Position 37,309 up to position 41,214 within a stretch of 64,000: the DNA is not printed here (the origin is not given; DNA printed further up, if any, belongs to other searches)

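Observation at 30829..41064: Four-gene surface-protein operon of unknown function inside the conjugative element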

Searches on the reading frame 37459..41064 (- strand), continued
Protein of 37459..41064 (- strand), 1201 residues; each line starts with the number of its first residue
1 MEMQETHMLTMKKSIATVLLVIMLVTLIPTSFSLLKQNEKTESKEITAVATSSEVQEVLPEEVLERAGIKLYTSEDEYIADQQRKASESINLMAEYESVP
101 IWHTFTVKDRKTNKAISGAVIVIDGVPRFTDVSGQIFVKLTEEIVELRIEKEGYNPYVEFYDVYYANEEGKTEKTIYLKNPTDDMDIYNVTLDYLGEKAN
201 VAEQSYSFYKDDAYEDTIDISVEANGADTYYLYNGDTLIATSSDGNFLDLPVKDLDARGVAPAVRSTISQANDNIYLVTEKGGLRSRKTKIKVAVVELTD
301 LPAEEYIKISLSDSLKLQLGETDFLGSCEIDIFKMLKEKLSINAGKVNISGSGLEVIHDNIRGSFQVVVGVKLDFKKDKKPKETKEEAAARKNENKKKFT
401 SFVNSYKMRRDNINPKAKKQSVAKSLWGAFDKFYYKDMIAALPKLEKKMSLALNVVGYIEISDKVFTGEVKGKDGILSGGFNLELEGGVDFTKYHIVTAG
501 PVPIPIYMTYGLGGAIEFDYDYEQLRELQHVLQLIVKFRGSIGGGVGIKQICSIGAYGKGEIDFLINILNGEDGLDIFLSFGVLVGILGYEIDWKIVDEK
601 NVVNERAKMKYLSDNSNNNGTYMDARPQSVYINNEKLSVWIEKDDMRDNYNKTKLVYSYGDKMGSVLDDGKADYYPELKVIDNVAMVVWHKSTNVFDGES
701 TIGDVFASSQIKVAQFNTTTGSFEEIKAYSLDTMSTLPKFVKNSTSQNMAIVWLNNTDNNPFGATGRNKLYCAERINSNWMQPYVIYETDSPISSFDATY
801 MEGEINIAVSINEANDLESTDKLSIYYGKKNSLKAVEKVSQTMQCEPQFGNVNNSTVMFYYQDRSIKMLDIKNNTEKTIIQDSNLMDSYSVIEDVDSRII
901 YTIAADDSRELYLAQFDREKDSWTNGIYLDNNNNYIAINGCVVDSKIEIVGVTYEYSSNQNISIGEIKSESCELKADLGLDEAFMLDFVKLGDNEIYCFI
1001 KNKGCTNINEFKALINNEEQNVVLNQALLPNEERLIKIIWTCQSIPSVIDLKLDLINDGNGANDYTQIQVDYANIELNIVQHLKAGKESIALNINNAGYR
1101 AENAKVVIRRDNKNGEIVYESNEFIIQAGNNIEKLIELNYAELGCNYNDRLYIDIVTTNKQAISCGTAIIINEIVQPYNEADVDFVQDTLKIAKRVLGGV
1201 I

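Call 55: fold_search(model_id=the predicted structure, library=pdb)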
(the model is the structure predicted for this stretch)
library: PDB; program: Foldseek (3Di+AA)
matches with E <= 10: 1184; with E <= 0.001: 291
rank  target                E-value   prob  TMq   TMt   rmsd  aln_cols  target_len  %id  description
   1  7on7_B                6.3e-08  1.00  0.15  0.51   8.0       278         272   12  Crystal structure of the computationally designed SAKe6BE-L2 protein (released 2022-12-14)
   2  9kzc_B                1.4e-07  1.00  0.20  0.61   5.8       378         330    9  Cryo-EM structure of the LGI1 LRR-LGI1 EPTP-ADAM22 ECD complex (released 2025-06-25)
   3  3ott_B                2.6e-07  1.00  0.15  0.22  28.9       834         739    8  Crystal Structure of the extracellular domain of the putative one component system BT4673 from B. thetaiotaomicron (released 2011-08-10)
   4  3iur_A                3.3e-07  1.00  0.19  0.30  12.6       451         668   10  apPEP_D266Nx+H2H3 opened state (released 2010-05-05)
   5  3va6_B                3.5e-07  0.99  0.09  0.13  34.7       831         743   10  Crystal Structure of the extracellular domain of the putative hybrid two component system BT4673 from B. thetaiotaomic (released 2012-06-13)
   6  4xog                  4.0e-07  1.00  0.17  0.28  20.9       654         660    9  CRYSTAL STRUCTURE OF THE NANB SIALIDASE FROM STREPTOCOCCUS PNEUMONIAE IN COMPLEX WITH Optactin and DANA (released 2016-02-03)
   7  4xyx                  4.6e-07  1.00  0.18  0.29  21.3       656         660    9  NanB plus Optactamide (released 2016-02-10)
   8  5nrl_P                4.6e-07  1.00  0.10  0.10  40.7       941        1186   10  Structure of a pre-catalytic spliceosome (released 2017-05-31)
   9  4xe9                  5.8e-07  1.00  0.18  0.28  21.0       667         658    9  Crystal structure of the NanB sialidase from Streptococcus pneumoniae in complex with Optactin (released 2016-01-13)
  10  4xmi                  6.1e-07  1.00  0.18  0.28  18.8       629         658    9  Crystal structure of the K499G mutant of NanB sialidase from Streptococcus pneumoniae (released 2016-01-13)
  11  6hrl_A                6.4e-07  1.00  0.15  0.49   8.7       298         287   10  Crystal structure of the Kelch domain of human KLHL17 (released 2018-10-17)
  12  6v7o_B                6.4e-07  1.00  0.15  0.49   8.3       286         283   11  Structural Elucidation of Peptide Binding to KLHL-12, a Substrate Specific Adapter Protein in a Cul3-Ring E3 Ligase Co (released 2020-02-19)
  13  7pvp                  8.9e-07  1.00  0.16  0.54   9.4       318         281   12  Crystal structure of the SAKe6BC designer protein (released 2023-01-18)
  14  4xmb                  8.9e-07  1.00  0.17  0.55   9.1       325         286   10  Crystal structure of 2,2'-(naphthalene-1,4-diylbis(((4-methoxyphenyl)sulfonyl)azanediyl))diacetamide bound to human Keap (released 2015-09-30)
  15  2xn4_A                8.9e-07  1.00  0.15  0.50   8.4       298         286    9  Crystal structure of the kelch domain of human KLHL2 (Mayven) (released 2010-08-18)
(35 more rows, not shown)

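Call 57: search_solved_structures(query=A2, max_evalue=1)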
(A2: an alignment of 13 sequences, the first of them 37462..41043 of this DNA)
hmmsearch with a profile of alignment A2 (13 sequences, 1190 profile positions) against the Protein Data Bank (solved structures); distinct sequences matched with E-value up to 1: 0.

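Call 68: fold_search(model_id=the predicted structure, library=viral)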
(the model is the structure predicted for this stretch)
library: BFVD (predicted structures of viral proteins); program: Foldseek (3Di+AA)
matches with E <= 10: 934; with E <= 0.001: 138
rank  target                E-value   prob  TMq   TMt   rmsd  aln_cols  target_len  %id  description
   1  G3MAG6                5.0e-12  1.00  0.13  0.13  47.6      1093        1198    9  Gp425 [Bacillus phage G]
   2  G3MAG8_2              5.3e-12  1.00  0.21  0.27  26.8       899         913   10  Gp427 [Bacillus phage G]
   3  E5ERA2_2              1.3e-08  1.00  0.19  0.21  28.9       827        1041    8  (no name in the UniProt tables at hand)
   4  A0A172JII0            1.5e-08  1.00  0.09  0.11  33.0       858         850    9  Uncharacterized protein [Bacillus phage AR9]
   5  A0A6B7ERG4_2          2.3e-08  1.00  0.13  0.16  26.8       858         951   10  (no name in the UniProt tables at hand)
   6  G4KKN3                5.1e-08  1.00  0.15  0.13  31.2      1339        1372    8  (no name in the UniProt tables at hand)
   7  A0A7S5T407            8.1e-08  1.00  0.18  0.15  25.1       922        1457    8  (no name in the UniProt tables at hand)
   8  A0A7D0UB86            1.1e-07  1.00  0.17  0.34  14.7       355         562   14  (no name in the UniProt tables at hand)
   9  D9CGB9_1              1.1e-07  1.00  0.12  0.16  39.9       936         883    9  (no name in the UniProt tables at hand)
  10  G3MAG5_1              2.4e-07  1.00  0.22  0.32  19.5       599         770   13  Gp424 [Bacillus phage G]
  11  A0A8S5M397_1          3.5e-07  1.00  0.14  0.16  31.5       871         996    9  FdeC-like protein [Siphoviridae sp. ctqpo8]
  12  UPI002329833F         3.5e-07  0.99  0.09  0.11  45.3       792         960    9  (no name look-up for this kind of identifier)
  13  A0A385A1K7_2          4.0e-07  1.00  0.14  0.16  35.8      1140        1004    8  (no name in the UniProt tables at hand)
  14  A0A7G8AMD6            4.7e-07  1.00  0.18  0.34  13.6       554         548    9  (no name in the UniProt tables at hand)
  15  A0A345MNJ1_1          4.7e-07  1.00  0.20  0.19  32.5      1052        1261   10  (no name in the UniProt tables at hand)
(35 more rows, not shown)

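Call 77: find_encoding_contigs(protein=P0005, flank=10000, max_places=1)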
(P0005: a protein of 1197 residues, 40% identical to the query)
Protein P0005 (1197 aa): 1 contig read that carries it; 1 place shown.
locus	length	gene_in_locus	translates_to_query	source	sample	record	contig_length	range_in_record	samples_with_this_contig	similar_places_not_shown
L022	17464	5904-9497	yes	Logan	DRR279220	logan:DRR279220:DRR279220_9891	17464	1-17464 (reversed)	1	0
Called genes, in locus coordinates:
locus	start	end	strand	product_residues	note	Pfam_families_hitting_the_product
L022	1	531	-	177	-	?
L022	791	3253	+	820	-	PF01966:HD (faint), PF24391:HD-CE, PF13589:HATPase_c_3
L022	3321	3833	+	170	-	PF08281:Sigma70_r4_2 (faint), PF04545:Sigma70_r4 (weak)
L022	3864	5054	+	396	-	-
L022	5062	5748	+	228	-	-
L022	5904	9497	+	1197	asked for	-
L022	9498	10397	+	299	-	-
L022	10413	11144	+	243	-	-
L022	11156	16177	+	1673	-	-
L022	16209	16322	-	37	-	-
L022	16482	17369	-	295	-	PF02899:Phage_int_SAM_1, PF00589:Phage_integrase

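Call 89: search_protein_families(library=ncbifam, proteins=[L022:3321-3833:+, L022:3864-5054:+, L022:5062-5748:+], max_evalue=0.01)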
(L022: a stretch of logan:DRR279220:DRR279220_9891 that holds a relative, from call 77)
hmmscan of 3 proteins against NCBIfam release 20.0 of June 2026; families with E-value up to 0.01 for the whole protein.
L022:3321-3833:+ (170 aa): 25 families
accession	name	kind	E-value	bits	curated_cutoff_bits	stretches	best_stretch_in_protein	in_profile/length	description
TIGR02937.1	sigma70-ECF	superfamily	2.3e-13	50.1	42.9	1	20-168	3-165/165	sigma-70 family RNA polymerase sigma factor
NF006930.0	PRK09415.1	subfamily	1.1e-09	38.4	198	1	44-169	43-176/179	RNA polymerase factor sigma C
TIGR02985.1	Sig70_bacteroi1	subfamily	5.9e-09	36.3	126.4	1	21-168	4-162/162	RNA polymerase sigma-70 factor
TIGR02952.1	Sig70_famx2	equivalog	3.2e-08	33.6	206.45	1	16-167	9-169/170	ECF subfamily RNA polymerase sigma factor, BldN family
NF053879.1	RNAPolSigSigVBac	equivalog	4.3e-08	33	190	1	71-169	64-156/160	RNA polymerase sigma factor SigV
NF008891.0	PRK11924.1-5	subfamily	1e-06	29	259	1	44-168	30-163/171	RNA polymerase sigma factor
TIGR02479.1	FliA_WhiG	subfamily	1.9e-06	27.8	189.6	1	46-169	104-224/224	FliA/WhiG family RNA polymerase sigma factor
NF004935.0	PRK06288.1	equivalog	2.9e-06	27.1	343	1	42-168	137-262/270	RNA polymerase sigma factor WhiG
NF058625.1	sigma_PG0214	equivalog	3e-06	27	130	1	45-169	32-162/170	GFO_1088 family ECF-type sigma factor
TIGR02950.1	SigM_subfam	subfamily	1e-05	25.4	147.95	1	44-168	27-158/159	RNA polymerase sigma factor, SigM family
NF005413.0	PRK06986.1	subfamily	1.2e-05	25.3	201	1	45-169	120-237/241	RNA polymerase sigma factor FliA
NF007217.0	PRK09639.1-1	equivalog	2.1e-05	24.4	239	1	43-170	29-167/194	RNA polymerase sigma factor SigX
NF008890.0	PRK11924.1-3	equivalog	3.2e-05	23.4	284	1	4-169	23-202/205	RNA polymerase sigma factor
NF009172.0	PRK12519.1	subfamily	4e-05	23.2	222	1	43-169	55-190/194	RNA polymerase sigma factor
NF005809.0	PRK07670.1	equivalog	4.7e-05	23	326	1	76-169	159-251/255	FliA/WhiG family RNA polymerase sigma factor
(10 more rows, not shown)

L022:3864-5054:+ (396 aa): 0 families

L022:5062-5748:+ (228 aa): 0 families

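Call 90: search_protein_families(library=pfam, alignment_id=A2, max_evalue=0.01)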
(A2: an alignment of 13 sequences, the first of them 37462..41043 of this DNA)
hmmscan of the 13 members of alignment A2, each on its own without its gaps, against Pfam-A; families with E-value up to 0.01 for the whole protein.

A. member 1, window:37462-41043:- (1194 aa): 0 families

B. families by the number of members that match (of 13 scanned): 0 families

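Call 92: search_dna_similar(query=window:37462-41043:-, collection=plasmids, mode=protein, max_rows=8)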
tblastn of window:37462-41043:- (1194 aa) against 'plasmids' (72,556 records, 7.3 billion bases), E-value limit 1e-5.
No match.

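Call 93: search_dna_similar(query=window:37462-41043:-, collection=phages, mode=protein, max_rows=8)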
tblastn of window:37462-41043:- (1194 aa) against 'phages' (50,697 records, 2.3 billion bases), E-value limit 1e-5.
No match.
